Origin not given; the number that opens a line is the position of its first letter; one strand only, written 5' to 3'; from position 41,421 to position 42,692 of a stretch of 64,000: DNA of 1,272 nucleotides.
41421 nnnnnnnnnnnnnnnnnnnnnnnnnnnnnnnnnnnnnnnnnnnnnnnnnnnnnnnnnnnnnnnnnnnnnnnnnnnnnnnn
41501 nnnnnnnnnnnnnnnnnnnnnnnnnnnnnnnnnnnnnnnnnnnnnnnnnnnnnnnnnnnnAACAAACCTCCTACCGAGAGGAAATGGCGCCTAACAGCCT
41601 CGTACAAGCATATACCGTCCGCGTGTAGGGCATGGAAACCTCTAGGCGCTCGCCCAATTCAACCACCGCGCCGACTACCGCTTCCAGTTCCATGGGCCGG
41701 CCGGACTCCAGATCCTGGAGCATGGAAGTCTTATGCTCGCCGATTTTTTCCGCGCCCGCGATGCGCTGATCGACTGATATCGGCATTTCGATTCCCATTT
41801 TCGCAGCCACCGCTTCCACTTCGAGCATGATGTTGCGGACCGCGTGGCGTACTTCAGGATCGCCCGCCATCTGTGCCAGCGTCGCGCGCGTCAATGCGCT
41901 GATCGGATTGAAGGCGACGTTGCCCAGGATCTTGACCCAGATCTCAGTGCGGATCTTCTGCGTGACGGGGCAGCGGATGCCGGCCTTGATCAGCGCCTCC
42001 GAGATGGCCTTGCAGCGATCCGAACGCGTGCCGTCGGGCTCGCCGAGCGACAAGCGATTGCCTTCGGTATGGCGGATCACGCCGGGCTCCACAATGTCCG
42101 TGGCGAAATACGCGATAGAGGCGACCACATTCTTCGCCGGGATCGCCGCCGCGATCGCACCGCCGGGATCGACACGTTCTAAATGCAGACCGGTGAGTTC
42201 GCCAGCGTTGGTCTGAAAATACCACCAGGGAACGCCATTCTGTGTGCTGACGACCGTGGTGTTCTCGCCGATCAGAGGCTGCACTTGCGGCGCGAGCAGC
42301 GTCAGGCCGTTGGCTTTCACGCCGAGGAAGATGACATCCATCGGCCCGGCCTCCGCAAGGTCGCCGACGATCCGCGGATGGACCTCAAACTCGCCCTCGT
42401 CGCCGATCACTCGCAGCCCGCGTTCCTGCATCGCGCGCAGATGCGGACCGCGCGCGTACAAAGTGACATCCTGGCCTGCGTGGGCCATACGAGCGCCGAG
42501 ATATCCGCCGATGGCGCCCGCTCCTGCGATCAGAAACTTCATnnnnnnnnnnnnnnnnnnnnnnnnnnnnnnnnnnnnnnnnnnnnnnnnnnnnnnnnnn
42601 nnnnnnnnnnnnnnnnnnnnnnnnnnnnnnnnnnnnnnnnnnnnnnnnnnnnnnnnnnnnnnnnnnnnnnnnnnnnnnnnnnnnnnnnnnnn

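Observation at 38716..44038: Four-gene operon predicted to assimilate oxalate via ATP-dependent activation, oxalyl-CoA reduction and malate synthase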

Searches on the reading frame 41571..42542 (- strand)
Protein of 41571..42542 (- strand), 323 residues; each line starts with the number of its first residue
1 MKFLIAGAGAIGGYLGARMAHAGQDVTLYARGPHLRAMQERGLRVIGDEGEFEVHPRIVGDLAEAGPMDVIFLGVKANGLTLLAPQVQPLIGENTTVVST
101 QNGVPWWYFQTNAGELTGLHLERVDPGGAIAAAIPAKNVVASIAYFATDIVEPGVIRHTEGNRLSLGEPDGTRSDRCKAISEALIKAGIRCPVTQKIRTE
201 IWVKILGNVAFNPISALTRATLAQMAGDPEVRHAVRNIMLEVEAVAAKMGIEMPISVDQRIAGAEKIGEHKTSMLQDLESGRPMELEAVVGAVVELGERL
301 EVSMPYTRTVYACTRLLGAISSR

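Call 3: search_protein_families(library=pfam, proteins=[window:41571-42542:-])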
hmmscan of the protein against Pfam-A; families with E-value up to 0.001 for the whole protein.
window:41571-42542:- (323 aa): 2 families
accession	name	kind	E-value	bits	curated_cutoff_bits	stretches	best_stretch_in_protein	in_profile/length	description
PF08546.17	ApbA_C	-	2.1e-32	112.5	22.7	1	197-315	2-122/125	Ketopantoate reductase PanE/ApbA C terminal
PF02558.23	ApbA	-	1.4e-29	103.1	22.2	1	4-170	2-149/150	Ketopantoate reductase PanE/ApbA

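Call 4: search_protein_families(library=ncbifam, proteins=[window:41571-42542:-])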
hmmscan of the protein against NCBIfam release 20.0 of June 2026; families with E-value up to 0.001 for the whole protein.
window:41571-42542:- (323 aa): 17 families
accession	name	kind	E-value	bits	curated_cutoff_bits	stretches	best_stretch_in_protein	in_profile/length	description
NF005089.0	PRK06522.1-4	subfamily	2.5e-126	421.5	223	1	1-317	1-317/326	2-dehydropantoate 2-reductase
TIGR00745.1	apbA_panE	subfamily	1.2e-63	215.2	141.35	2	129-317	110-301/305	2-dehydropantoate 2-reductase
NF005091.0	PRK06522.2-2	equivalog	5.6e-59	199.8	252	2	129-313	112-292/302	2-dehydropantoate 2-reductase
NF004887.0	PRK06249.1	equivalog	4e-45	154.4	360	2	129-315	115-308/316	putative 2-dehydropantoate 2-reductase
NF005094.0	PRK06522.2-5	equivalog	2.9e-44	151.6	382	2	135-312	115-296/307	2-dehydropantoate 2-reductase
NF005092.1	PRK06522.2-3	equivalog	1.7e-35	122.7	500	2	136-313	112-290/296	2-dehydropantoate 2-reductase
NF005088.0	PRK06522.1-2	subfamily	7.6e-35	120.5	371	2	130-310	111-294/308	2-dehydropantoate 2-reductase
NF006083.0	PRK08229.1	equivalog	1.3e-28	100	371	2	2-104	4-110/341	2-dehydropantoate 2-reductase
NF009542.0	PRK12921.1-4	equivalog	4.5e-21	75.4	288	1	133-313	103-278/286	oxidoreductase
NF005093.0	PRK06522.2-4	equivalog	9.6e-19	67.9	308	2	155-313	137-292/304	2-dehydropantoate 2-reductase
NF009541.0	PRK12921.1-1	equivalog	7.4e-18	64.8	338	1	5-310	10-285/297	oxidoreductase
NF004311.0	PRK05708.1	equivalog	1.1e-15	57.3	378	2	173-310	153-289/305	putative 2-dehydropantoate 2-reductase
NF009543.0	PRK12921.1-5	equivalog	1.4e-12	47.4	339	2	139-307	120-292/305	oxidoreductase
NF005087.0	PRK06522.1-1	equivalog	6.2e-12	45.2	351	1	154-312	127-283/296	2-dehydropantoate 2-reductase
NF005090.0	PRK06522.2-1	equivalog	2.4e-11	43.4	496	2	200-311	178-286/296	2-dehydropantoate 2-reductase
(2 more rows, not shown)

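Call 6: search_solved_structures(query=window:41571-42542:-, max_evalue=0.00001)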
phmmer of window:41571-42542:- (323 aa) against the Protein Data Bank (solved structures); distinct sequences matched with E-value up to 0.00001: 17.
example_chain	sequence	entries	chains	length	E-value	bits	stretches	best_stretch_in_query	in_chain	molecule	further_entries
3ghy_A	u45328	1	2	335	3e-68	233.9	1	3-316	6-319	Ketopantoate reductase protein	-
3i83_A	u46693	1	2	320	7.7e-35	124.1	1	124-319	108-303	2-dehydropantoate 2-reductase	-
3hn2_A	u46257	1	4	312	1.5e-32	116.6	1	2-308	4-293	2-dehydropantoate 2-reductase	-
3hwr_A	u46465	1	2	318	4e-30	108.7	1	1-317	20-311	2-dehydropantoate 2-reductase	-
8iwg_A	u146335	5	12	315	3.1e-22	82.7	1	139-318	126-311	2-dehydropantoate 2-reductase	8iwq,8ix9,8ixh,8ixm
5hws_A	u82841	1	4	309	1e-21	81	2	1-104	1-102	2-dehydropantoate 2-reductase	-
5ayv_A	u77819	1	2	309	1.9e-21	80.2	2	1-104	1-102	2-dehydropantoate 2-reductase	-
2ew2_A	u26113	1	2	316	7.6e-18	68.3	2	132-318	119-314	2-dehydropantoate 2-reductase, putative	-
8wl4_A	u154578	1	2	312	8.2e-16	61.7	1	1-307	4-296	2-dehydropantoate 2-reductase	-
3wfi_A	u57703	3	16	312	3.7e-15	59.5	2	132-307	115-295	2-dehydropantoate 2-reductase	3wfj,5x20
8wl1_A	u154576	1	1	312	7.1e-15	58.6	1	1-307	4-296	2-dehydropantoate 2-reductase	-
8wl3_A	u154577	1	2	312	1.1e-14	58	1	1-307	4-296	2-dehydropantoate 2-reductase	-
2qyt_A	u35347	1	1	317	1.6e-13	54.1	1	2-104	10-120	2-dehydropantoate 2-reductase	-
3g17_A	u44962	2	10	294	4.7e-13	52.6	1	134-315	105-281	Similar to 2-dehydropantoate 2-reductase | 2-dehydropantoate 2-reductase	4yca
4s3m_A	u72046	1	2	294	2.4e-12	50.3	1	134-315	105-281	2-dehydropantoate 2-reductase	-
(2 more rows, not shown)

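Call 9: find_homologous_proteins(query=window:41571-42542:-, max_evalue=1e-20)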
Query window:41571-42542:- (323 aa): 8000 proteins with E <= 1e-20 among 8000 candidates; the best 120 are listed.
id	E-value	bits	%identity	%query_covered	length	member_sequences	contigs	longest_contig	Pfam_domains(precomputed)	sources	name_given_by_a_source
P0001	4.2e-208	708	100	100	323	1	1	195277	PF02558.23,PF08546.18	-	-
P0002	1.4e-200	683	97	99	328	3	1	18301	PF02558.23,PF08546.18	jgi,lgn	jgi:2-dehydropantoate 2-reductase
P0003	1.5e-200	683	96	100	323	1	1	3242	PF02558.23,PF08546.18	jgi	jgi:2-dehydropantoate 2-reductase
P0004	5.4e-199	678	96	100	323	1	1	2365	PF02558.23,PF08546.18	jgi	jgi:2-dehydropantoate 2-reductase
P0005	1.8e-195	667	95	99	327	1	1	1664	PF02558.23,PF08546.18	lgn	-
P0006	2.5e-195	666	94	99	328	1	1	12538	PF02558.23,PF08546.18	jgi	jgi:2-dehydropantoate 2-reductase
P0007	7.3e-195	665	94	99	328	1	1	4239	PF02558.23,PF08546.18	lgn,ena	-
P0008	7.9e-195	664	94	99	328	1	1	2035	PF02558.23,PF08546.18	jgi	jgi:2-dehydropantoate 2-reductase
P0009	9.9e-195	664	94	99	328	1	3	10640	PF02558.23,PF08546.18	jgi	-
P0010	1.4e-194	664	95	99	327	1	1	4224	PF02558.23,PF08546.18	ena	-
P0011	1.5e-194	664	93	100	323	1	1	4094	PF02558.23,PF08546.18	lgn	-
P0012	2.4e-194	663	93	99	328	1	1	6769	PF02558.23,PF08546.18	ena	-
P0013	3.0e-194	663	94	99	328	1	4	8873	PF02558.23,PF08546.18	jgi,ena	-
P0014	3.6e-194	662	93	99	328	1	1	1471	PF02558.23,PF08546.18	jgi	-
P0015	5.0e-194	662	94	99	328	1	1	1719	PF02558.23,PF08546.18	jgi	jgi:2-dehydropantoate 2-reductase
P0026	1.9e-192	657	93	99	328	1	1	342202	PF02558.23,PF08546.18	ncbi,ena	-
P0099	1.4e-163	562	81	99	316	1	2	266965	PF02558.23,PF08546.18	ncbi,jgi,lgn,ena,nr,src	ncbi:MAG TPA: 2-dehydropantoate 2-reductase [Bryobacteraceae bacterium]|nr:2-dehydropantoate 2-reduc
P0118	9.3e-161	553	76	100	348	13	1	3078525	PF02558.23,PF08546.18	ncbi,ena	-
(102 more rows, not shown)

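Call 23: find_encoding_contigs(protein=P0118, flank=10000, max_places=3)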
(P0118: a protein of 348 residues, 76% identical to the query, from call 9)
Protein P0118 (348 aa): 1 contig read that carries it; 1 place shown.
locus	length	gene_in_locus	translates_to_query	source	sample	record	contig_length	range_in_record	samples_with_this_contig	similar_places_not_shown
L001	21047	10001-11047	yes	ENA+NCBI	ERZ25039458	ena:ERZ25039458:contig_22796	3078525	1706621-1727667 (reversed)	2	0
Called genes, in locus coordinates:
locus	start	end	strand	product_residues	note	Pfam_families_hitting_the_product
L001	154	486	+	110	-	-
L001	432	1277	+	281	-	PF17170:DUF5128 (faint), PF08450:SGL (faint), PF01436:NHL (faint)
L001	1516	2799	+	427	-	PF01436:NHL (faint)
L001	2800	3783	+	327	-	-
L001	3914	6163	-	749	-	PF20256:MoCoBD_2, PF02738:MoCoBD_1, PF20256:MoCoBD_2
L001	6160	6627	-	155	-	PF00111:Fer2, PF01799:Fer2_2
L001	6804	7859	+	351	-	PF00296:Bac_luciferase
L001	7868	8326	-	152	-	PF00254:FKBP_C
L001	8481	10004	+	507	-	PF00501:AMP-binding, PF13193:AMP-binding_C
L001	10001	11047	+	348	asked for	PF02558:ApbA, PF08546:ApbA_C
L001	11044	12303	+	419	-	PF07690:MFS_1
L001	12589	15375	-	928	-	PF01799:Fer2_2, PF01315:Ald_Xan_dh_C, PF02738:MoCoBD_1, PF20256:MoCoBD_2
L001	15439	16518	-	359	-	PF13205:Big_5 (faint)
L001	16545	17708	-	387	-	-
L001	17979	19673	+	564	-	PF02776:TPP_enzyme_N, PF00205:TPP_enzyme_M, PF02775:TPP_enzyme_C (weak)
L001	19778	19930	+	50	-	-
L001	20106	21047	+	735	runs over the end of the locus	PF03169:OPT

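Call 31: find_encoding_contigs(protein=P0099, flank=10000, max_places=2)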
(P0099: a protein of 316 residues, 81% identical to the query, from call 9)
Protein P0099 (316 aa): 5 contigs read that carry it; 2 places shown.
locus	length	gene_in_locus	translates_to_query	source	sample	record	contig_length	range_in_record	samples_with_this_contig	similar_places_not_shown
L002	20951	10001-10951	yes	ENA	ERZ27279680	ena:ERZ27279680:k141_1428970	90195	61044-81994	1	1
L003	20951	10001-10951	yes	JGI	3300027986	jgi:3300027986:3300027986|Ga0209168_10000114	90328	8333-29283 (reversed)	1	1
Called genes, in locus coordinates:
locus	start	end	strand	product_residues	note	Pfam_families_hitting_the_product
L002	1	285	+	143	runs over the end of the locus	PF07963:N_methyl (weak), PF08334:T2SSG, PF22434:PilW_C (weak)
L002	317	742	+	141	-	-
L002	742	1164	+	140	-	PF07963:N_methyl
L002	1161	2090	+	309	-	PF07963:N_methyl (weak)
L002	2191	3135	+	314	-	PF21687:T2SSK_1st, PF12836:HHH_3 (faint)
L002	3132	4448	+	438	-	PF05137:PilN (weak)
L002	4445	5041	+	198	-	PF10741:T2SSM_b (weak)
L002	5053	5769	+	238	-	-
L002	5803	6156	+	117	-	-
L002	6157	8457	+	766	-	PF21305:type_II_gspD_N0, PF03958:Secretin_N (weak), PF00263:Secretin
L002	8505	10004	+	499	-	PF00501:AMP-binding, PF13193:AMP-binding_C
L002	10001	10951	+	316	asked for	PF02558:ApbA, PF08546:ApbA_C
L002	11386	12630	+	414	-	PF07690:MFS_1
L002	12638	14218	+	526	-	PF20656:MS_N, PF01274:MS_TIM-barrel, PF20659:MS_C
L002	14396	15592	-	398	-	PF12867:DinB_2, PF03781:FGE-sulfatase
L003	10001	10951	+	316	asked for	PF02558:ApbA, PF08546:ApbA_C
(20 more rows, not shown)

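Call 32: find_encoding_contigs(protein=P0026, flank=10000, max_places=2)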
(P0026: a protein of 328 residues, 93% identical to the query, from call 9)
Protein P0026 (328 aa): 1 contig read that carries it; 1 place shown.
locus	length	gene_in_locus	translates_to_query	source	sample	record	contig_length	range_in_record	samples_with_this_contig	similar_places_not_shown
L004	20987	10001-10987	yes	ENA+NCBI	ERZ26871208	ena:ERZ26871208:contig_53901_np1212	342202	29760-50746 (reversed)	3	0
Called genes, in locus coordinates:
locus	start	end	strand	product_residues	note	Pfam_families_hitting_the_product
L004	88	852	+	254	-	-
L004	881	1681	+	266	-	-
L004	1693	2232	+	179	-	PF04264:YceI (weak)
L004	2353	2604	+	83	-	-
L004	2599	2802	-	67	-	-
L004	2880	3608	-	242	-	PF04366:Ysc84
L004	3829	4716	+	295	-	PF01488:Shikimate_DH (weak), PF02737:3HCDH_N (weak), PF03446:NAD_binding_2, PF03807:F420_oxidored, PF14833:NAD_binding_11, PF21761:RedAm-like_C (weak)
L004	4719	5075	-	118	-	PF13240:Zn_Ribbon_1 (weak), PF04024:PspC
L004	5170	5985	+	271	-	PF06439:3keto-disac_hyd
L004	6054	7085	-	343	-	PF12146:Hydrolase_4, PF00561:Abhydrolase_1, PF12697:Abhydrolase_6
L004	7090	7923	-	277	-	PF01145:Band_7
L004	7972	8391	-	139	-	PF00392:GntR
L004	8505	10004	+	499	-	PF00501:AMP-binding, PF13193:AMP-binding_C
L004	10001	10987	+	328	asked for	PF02558:ApbA, PF08546:ApbA_C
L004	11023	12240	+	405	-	PF07690:MFS_1, PF13347:MFS_2 (weak), PF07690:MFS_1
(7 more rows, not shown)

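Call 35: search_protein_families(library=ncbifam, proteins=[L001:17979-19673:+], max_evalue=1e-30)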
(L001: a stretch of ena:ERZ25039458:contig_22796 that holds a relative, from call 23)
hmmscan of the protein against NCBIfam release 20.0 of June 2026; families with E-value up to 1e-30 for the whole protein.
L001:17979-19673:+ (564 aa): 4 families
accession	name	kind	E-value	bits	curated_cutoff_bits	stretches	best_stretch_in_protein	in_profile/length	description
NF006203.0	PRK08327.1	equivalog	2.2e-66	224.6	456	1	70-559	8-482/571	thiamine pyrophosphate-requiring protein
NF005485.1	PRK07092.1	equivalog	5.1e-36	124.6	493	1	114-558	39-443/523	benzoylformate decarboxylase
NF006122.0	PRK08266.1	subfamily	4e-33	114.7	571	1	73-558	6-449/543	hypothetical protein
NF006052.0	PRK08199.1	subfamily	4.4e-32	111.1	539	1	71-558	8-462/559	thiamine pyrophosphate protein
